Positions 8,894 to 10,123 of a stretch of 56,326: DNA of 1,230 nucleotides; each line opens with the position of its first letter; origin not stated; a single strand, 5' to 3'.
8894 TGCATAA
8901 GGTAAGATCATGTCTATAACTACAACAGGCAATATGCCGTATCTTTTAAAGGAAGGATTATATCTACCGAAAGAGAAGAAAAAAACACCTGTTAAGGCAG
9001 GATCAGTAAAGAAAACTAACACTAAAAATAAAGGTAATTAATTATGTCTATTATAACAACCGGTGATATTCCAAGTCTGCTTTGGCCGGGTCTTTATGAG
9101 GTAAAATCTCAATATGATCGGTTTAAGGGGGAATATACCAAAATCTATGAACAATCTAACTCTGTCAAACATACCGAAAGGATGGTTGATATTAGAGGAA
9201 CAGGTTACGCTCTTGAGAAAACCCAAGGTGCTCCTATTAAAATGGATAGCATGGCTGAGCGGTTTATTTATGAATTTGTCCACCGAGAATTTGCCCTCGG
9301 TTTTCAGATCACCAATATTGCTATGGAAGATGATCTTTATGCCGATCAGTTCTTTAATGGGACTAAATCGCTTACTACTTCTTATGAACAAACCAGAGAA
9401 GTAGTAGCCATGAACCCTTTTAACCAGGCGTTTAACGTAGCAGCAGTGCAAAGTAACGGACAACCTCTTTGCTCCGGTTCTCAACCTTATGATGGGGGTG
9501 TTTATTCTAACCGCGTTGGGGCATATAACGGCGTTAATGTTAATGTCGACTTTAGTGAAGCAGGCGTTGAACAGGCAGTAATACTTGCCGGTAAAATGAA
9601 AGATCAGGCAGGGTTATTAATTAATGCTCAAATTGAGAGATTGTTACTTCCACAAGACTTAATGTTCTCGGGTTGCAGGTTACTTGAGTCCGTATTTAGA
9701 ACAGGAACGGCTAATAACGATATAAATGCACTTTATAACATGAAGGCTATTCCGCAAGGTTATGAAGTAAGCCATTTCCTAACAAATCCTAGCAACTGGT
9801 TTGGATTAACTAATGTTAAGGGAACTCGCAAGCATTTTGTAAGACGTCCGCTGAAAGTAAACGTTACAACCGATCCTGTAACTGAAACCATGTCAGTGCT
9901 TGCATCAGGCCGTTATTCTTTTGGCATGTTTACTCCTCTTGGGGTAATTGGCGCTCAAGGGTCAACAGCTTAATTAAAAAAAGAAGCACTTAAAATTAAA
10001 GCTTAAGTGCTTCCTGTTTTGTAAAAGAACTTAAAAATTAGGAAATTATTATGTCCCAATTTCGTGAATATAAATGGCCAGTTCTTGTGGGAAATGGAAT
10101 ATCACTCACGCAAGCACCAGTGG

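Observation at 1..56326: Window closes into a ~56.3-kb circle that looks like a podovirus-type phage-plasmid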

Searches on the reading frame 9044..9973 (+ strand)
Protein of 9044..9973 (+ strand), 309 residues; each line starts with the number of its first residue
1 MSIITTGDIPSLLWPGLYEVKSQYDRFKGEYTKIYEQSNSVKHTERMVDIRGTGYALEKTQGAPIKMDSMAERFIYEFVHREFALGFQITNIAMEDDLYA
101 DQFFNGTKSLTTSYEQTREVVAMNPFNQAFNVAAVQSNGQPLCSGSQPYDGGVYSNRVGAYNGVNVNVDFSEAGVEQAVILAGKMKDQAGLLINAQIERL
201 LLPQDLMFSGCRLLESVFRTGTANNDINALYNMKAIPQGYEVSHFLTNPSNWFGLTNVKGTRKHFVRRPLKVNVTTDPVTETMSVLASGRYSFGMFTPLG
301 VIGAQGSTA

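Call 12: search_protein_families(library=pfam, proteins=[window:9044-9973:+], max_evalue=0.01)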
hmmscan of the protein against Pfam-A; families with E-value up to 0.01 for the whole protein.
window:9044-9973:+ (309 aa): 0 families

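Call 24: search_solved_structures(query=window:9044-9973:+, max_evalue=1)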
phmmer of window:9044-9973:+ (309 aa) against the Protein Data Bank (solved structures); distinct sequences matched with E-value up to 1: 0.

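Call 28: find_homologous_proteins(query=window:9044-9973:+, max_evalue=0.001)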
Query window:9044-9973:+ (309 aa): 157 proteins with E <= 0.001 among 700 candidates; the best 120 are listed.
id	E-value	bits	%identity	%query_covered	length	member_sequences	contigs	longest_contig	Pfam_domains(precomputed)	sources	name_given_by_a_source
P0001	7.8e-202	687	98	100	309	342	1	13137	-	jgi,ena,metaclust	metaclust:\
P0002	6.6e-190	648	90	100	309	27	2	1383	-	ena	-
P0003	6.7e-182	622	87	100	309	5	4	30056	-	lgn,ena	-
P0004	8.8e-181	618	86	100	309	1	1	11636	-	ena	-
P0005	5.8e-168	576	82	100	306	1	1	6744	-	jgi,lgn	jgi:hypothetical protein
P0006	2.3e-148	512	75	98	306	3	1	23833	PF25209.3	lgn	-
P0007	2.5e-148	511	76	100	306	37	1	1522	PF25209.3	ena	-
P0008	5.3e-147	507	72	99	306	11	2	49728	-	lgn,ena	-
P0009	1.8e-146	505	72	100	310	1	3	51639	-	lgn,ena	-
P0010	8.9e-137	474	70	98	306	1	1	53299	PF25209.3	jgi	jgi:hypothetical protein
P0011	4.3e-134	465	68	99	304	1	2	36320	PF25209.3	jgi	jgi:hypothetical protein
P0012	7.9e-131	454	67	100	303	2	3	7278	PF25209.3,PF10124.16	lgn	-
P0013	3.8e-116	406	77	78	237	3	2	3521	PF25209.3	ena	-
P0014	8.3e-115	401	61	99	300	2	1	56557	PF25209.3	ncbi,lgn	-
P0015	4.5e-111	389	80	71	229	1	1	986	PF25209.3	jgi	jgi:hypothetical protein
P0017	5.0e-109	382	58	99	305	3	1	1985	PF25209.3,PF10124.16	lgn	-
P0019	7.2e-103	362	54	98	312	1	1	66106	PF25209.3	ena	-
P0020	9.0e-100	352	54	98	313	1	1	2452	PF25209.3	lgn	-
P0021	4.5e-98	346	53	98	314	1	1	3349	PF25209.3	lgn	-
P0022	4.0e-97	343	53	99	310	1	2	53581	PF25209.3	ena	-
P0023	2.3e-94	334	53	99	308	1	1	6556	PF25209.3,PF10124.16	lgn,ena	-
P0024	1.3e-90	322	53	99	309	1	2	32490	PF25209.3,PF10124.16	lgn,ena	-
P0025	1.1e-86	309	47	98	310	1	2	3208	PF25209.3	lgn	-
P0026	1.8e-86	308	50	99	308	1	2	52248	PF25209.3,PF10124.16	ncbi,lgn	-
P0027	2.5e-84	301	49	99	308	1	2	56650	PF25209.3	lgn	-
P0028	2.3e-83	298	48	99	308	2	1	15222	PF25209.3,PF10124.16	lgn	-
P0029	1.1e-81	293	46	99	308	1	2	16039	PF25209.3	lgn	-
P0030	1.1e-78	283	46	99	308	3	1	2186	PF25209.3,PF10124.16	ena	-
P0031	7.9e-71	257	43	98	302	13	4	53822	PF25209.3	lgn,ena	-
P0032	1.5e-62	230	43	96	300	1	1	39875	PF25209.3,PF10124.16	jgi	jgi:phage major head subunit gpT-like protein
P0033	2.4e-62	229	43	98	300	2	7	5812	PF25209.3,PF10124.16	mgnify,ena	mgnify:CR=1 FL=1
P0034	9.6e-62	227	40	99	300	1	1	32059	PF25209.3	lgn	-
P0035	3.1e-61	226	41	98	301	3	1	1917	PF25209.3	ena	-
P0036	1.2e-60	224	40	98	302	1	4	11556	PF25209.3,PF10124.16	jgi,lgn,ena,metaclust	metaclust:\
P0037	3.6e-59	219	38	98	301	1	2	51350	PF25209.3,PF10124.16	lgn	-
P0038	1.1e-58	217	40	98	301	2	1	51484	PF25209.3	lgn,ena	-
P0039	1.1e-57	214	40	99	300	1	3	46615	PF25209.3,PF10124.16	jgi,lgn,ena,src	-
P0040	2.8e-55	206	39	99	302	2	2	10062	PF25209.3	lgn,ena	-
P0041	5.8e-53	198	38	99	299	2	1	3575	PF25209.3,PF10124.16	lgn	-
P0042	5.5e-52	195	36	99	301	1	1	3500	PF25209.3,PF10124.16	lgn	-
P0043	1.0e-50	191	37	99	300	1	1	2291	PF25209.3,PF10124.16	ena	-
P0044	2.5e-50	190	38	99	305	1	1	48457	PF25209.3,PF10124.16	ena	-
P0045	3.0e-49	186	38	98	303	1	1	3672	PF25209.3,PF10124.16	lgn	-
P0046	5.0e-49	185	36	98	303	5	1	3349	PF25209.3,PF10124.16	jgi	-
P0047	5.4e-49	185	36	99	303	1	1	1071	PF25209.3,PF10124.16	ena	-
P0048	7.6e-49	185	38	99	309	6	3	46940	PF25209.3,PF10124.16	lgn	-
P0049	2.0e-48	183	38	95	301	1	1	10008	PF25209.3,PF10124.16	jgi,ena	jgi:hypothetical protein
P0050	2.8e-48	183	38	95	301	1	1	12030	PF25209.3,PF10124.16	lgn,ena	-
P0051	3.1e-48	183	38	95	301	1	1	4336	PF25209.3,PF10124.16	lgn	-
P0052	3.6e-48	183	38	95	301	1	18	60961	PF25209.3,PF10124.16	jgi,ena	jgi:hypothetical protein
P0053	3.8e-48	183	38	95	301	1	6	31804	PF25209.3,PF10124.16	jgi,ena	jgi:hypothetical protein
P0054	4.2e-48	182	38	95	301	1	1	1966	PF25209.3,PF10124.16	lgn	-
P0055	4.9e-48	182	39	95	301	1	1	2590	PF25209.3,PF10124.16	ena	-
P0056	5.3e-48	182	37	99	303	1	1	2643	PF25209.3,PF10124.16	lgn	-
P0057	6.5e-48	182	38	95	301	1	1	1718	PF25209.3,PF10124.16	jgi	jgi:hypothetical protein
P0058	6.5e-48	182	38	95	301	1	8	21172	PF25209.3,PF10124.16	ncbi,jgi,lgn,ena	jgi:hypothetical protein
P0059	9.2e-48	181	38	99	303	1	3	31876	PF25209.3,PF10124.16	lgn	-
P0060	1.3e-47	181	38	95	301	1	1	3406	PF25209.3,PF10124.16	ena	-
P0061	1.3e-47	181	35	99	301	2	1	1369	PF25209.3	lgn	-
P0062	2.0e-47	180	38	99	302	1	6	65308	PF25209.3,PF10124.16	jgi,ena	jgi:hypothetical protein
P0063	2.4e-47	180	38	95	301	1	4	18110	PF25209.3,PF10124.16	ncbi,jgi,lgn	jgi:hypothetical protein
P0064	4.0e-47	179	37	99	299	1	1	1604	PF25209.3,PF10124.16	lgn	-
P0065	1.1e-46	178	36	99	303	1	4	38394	PF25209.3,PF10124.16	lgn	-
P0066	1.6e-46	177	37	99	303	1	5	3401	PF25209.3,PF10124.16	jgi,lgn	jgi:hypothetical protein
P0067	1.6e-46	177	36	99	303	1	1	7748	PF25209.3,PF10124.16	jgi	-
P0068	1.6e-46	177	36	99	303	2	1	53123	PF25209.3,PF10124.16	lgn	-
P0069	3.2e-46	176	36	99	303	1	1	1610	PF25209.3,PF10124.16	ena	-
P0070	3.8e-46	176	38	96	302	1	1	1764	PF25209.3,PF10124.16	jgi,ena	jgi:hypothetical protein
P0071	3.8e-46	176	38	96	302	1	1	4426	PF25209.3,PF10124.16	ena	-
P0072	4.0e-46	176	38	96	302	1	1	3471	PF25209.3,PF10124.16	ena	-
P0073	4.4e-46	176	36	98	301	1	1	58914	PF25209.3,PF10124.16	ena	-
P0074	5.3e-46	176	38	96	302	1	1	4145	PF25209.3,PF10124.16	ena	-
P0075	5.3e-46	176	38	96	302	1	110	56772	PF25209.3,PF10124.16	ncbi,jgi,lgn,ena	jgi:hypothetical protein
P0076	5.4e-46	176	38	96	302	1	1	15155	PF25209.3,PF10124.16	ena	-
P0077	6.6e-46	175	36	99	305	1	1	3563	PF25209.3,PF10124.16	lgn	-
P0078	8.6e-46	175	38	96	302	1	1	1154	PF25209.3,PF10124.16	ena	-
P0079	9.9e-46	175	38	96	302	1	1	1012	PF25209.3,PF10124.16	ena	-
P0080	1.0e-45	175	36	99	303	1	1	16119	PF25209.3,PF10124.16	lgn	-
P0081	1.2e-45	174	38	96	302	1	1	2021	PF25209.3,PF10124.16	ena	-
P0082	1.2e-45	174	38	96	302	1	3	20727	PF25209.3,PF10124.16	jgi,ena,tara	tara:strand:+ start:984 stop:1892 length:909 start_codon:yes stop_codon:yes gene_type:complete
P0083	2.5e-45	173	37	99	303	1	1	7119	PF25209.3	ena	-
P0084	2.6e-45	173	37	96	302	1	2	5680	PF25209.3,PF10124.16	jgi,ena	jgi:hypothetical protein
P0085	3.9e-45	173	36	97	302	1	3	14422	PF25209.3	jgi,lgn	jgi:hypothetical protein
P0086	4.4e-45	173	37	96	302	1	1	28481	PF25209.3,PF10124.16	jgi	-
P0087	6.2e-45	172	37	95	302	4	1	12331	PF25209.3,PF10124.16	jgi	jgi:hypothetical protein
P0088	6.8e-45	172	37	97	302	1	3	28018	PF25209.3,PF10124.16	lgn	-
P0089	7.6e-45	172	35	99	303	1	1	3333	PF25209.3,PF10124.16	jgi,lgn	-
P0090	1.0e-44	171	37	96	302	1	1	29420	PF25209.3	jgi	jgi:hypothetical protein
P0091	1.8e-44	171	37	96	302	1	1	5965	PF25209.3,PF10124.16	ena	-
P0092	2.1e-44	170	37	96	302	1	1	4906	PF25209.3,PF10124.16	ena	-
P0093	2.7e-44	170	36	95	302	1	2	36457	PF25209.3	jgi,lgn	jgi:hypothetical protein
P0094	3.8e-44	169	36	95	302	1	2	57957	PF25209.3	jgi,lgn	jgi:hypothetical protein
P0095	8.7e-44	168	36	99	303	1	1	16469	PF25209.3,PF10124.16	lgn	-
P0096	1.5e-43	168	35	99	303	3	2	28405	PF25209.3,PF10124.16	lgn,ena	-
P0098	3.2e-43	166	36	99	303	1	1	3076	PF25209.3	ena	-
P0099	3.8e-43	166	34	99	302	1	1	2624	PF25209.3,PF10124.16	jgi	-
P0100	4.7e-43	166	35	99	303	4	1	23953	PF25209.3,PF10124.16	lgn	-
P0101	5.1e-43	166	36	99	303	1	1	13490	PF25209.3,PF10124.16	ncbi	-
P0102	5.3e-43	166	35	98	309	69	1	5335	PF25209.3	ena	-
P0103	8.1e-43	165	35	98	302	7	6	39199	PF25209.3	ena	-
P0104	9.7e-43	165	35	99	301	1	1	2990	PF25209.3,PF10124.16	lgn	-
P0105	1.1e-42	165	35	98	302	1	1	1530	PF25209.3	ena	-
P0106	1.6e-42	164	35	98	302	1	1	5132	PF25209.3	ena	-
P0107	2.1e-42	164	36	98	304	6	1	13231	PF25209.3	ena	-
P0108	2.8e-42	163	35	98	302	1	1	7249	PF25209.3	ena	-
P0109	4.0e-42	163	35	98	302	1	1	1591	PF25209.3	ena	-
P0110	5.5e-42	162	35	98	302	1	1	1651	PF25209.3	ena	-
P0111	1.0e-41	161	35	98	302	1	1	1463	PF25209.3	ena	-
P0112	1.1e-41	161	36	95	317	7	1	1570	PF25209.3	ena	-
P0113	1.4e-41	161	34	98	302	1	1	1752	PF25209.3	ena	-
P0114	1.5e-41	161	34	99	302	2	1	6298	PF25209.3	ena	-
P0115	2.0e-41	161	36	99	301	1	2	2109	PF25209.3,PF10124.16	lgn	-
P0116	2.6e-41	160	34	98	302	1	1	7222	PF25209.3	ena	-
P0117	2.7e-41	160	35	99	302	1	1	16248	PF25209.3,PF10124.16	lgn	-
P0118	2.8e-41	160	35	98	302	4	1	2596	PF25209.3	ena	-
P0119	4.6e-41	159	34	99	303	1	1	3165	PF25209.3,PF10124.16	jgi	-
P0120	6.2e-40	156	34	98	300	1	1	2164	PF25209.3,PF10124.16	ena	-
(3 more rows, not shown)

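Call 29: find_encoding_contigs(protein=P0014, flank=10000, max_places=3)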
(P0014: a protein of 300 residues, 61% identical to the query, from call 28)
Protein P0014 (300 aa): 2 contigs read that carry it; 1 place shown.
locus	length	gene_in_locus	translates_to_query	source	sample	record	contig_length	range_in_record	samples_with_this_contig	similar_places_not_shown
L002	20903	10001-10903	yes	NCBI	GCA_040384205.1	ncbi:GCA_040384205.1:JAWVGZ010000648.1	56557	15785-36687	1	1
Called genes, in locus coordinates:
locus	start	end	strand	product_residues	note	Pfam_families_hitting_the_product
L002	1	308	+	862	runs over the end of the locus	PF14890:Intein_splicing, PF14528:LAGLIDADG_3, PF17289:Terminase_6C (weak)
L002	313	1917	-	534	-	-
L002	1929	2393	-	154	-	-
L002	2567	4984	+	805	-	PF23899:SU10_portal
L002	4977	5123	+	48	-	-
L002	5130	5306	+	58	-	-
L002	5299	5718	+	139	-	PF00166:Cpn10 (weak)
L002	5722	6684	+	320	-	-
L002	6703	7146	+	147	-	-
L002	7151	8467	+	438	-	-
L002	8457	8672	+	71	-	-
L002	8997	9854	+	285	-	-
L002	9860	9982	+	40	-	-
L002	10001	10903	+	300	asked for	PF25209:Phage_capsid_4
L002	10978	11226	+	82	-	-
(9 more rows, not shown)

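Call 30: find_encoding_contigs(protein=P0075, flank=10000, max_places=3)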
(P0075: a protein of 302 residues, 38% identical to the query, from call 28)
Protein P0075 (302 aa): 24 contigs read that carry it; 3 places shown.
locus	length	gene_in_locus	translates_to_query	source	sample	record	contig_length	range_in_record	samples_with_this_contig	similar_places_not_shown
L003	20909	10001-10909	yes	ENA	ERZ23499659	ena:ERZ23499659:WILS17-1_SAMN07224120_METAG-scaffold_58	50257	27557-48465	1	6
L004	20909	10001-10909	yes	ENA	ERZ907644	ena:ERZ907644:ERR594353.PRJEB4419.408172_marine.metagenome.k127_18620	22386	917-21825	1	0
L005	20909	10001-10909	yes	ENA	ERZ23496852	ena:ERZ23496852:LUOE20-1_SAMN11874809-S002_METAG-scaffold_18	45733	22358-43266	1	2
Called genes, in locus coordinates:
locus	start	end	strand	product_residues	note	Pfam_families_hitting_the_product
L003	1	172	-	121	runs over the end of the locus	PF26991:DUF8317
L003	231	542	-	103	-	-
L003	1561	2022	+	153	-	-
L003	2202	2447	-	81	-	-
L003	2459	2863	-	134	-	PF24579:PDDEXK_14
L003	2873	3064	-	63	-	-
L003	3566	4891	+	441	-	PF17289:Terminase_6C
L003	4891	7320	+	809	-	PF23899:SU10_portal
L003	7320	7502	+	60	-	-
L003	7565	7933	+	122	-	PF00166:Cpn10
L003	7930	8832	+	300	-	-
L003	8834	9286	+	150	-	-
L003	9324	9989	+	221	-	-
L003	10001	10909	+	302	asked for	PF10124:Mu-like_gpT (faint), PF25209:Phage_capsid_4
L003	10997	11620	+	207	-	-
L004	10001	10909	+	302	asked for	PF10124:Mu-like_gpT (faint), PF25209:Phage_capsid_4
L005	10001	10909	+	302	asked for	PF10124:Mu-like_gpT (faint), PF25209:Phage_capsid_4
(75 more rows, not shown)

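Call 31: search_dna_similar(query=window:9044-9973:+, collection=phages, mode=protein, max_rows=25, max_evalue=0.001)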
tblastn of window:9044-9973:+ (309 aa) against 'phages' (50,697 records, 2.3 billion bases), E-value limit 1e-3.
Records with a match: 19; places in all: 19; records where one place covers at least 80% of the query: 19.
Best place of each record, by identity: <60% 19.
By first word of the organism name: Caudoviricetes 4; Caulobacter 4; Planktothrix 2; Roseobacter 2; Pelagibacter 2; Synechococcus 1; Alcaligenes 1; Phage 1; phage 1; Bacillus 1.
By host as written in the record: - 5; Caulobacter vibrioides CB15 3; Roseobacter sp. FZCC0083 2; Candidatus Pelagibacter sp. HTCC1062 2; Synechococcus sp. 1; Planktothricoides raciborskii 1; Alcaligenes faecalis 10106 1; Gammaproteobacteria 1; and 3 more.
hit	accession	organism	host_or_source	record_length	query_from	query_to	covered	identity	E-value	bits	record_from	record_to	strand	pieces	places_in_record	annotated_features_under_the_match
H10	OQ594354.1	Synechococcus phage MinM2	Synechococcus sp.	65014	1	306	99%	35.7%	8e-45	168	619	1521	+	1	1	hypothetical protein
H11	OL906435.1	Planktothrix phage Pag-Yong1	Planktothrix agardhii FACHB-1261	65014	1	306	99%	35.7%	8e-45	168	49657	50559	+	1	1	major capsid protein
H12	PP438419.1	Planktothrix phage Pra-JY27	Planktothricoides raciborskii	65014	1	306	99%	35.7%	8e-45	168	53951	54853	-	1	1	hypothetical protein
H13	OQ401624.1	Roseobacter phage CRP-902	Roseobacter sp. FZCC0083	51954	12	307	96%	35.7%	7e-43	162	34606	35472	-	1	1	major head subunit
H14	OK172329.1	Alcaligenes phage vB_Af_QDWS535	Alcaligenes faecalis 10106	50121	3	307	99%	34.5%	2e-47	176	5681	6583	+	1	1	hypothetical protein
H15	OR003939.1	Phage DSL-LC04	Gammaproteobacteria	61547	4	306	98%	34.5%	8e-46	171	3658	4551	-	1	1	major capsid protein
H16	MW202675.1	Caudoviricetes sp.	Manatee Spring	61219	9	304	96%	35.3%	2e-45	170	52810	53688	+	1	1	major capsid protein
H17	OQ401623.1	Roseobacter phage CRP-901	Roseobacter sp. FZCC0083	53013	12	307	96%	35.0%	4e-42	160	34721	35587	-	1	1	putative head protein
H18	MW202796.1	Caudoviricetes sp.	Manatee Spring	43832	3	306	98%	33.4%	4e-45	169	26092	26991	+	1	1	major capsid protein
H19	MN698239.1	Pelagibacter phage HTVC023P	Candidatus Pelagibacter sp. HTCC1062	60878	13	303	94%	34.5%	4e-44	166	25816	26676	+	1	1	capsid protein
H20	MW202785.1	Caudoviricetes sp.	Manatee Spring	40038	3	307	99%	32.0%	3e-41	158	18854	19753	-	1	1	major capsid protein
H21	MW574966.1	phage 023Pt_psg01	unknown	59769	4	307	98%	31.8%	3e-40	155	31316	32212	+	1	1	putative phage head protein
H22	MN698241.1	Pelagibacter phage HTVC027P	Candidatus Pelagibacter sp. HTCC1062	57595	4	295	94%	32.4%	8e-41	156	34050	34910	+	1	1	capsid protein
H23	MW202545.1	Caudoviricetes sp.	Manatee Spring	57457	8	306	97%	26.8%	1e-23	107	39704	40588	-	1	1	major capsid protein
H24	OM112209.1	Bacillus phage PK1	Bacillus sp. (in: Bacteria)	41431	1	307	99%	24.8%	7e-11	69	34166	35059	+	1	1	major head subunit family protein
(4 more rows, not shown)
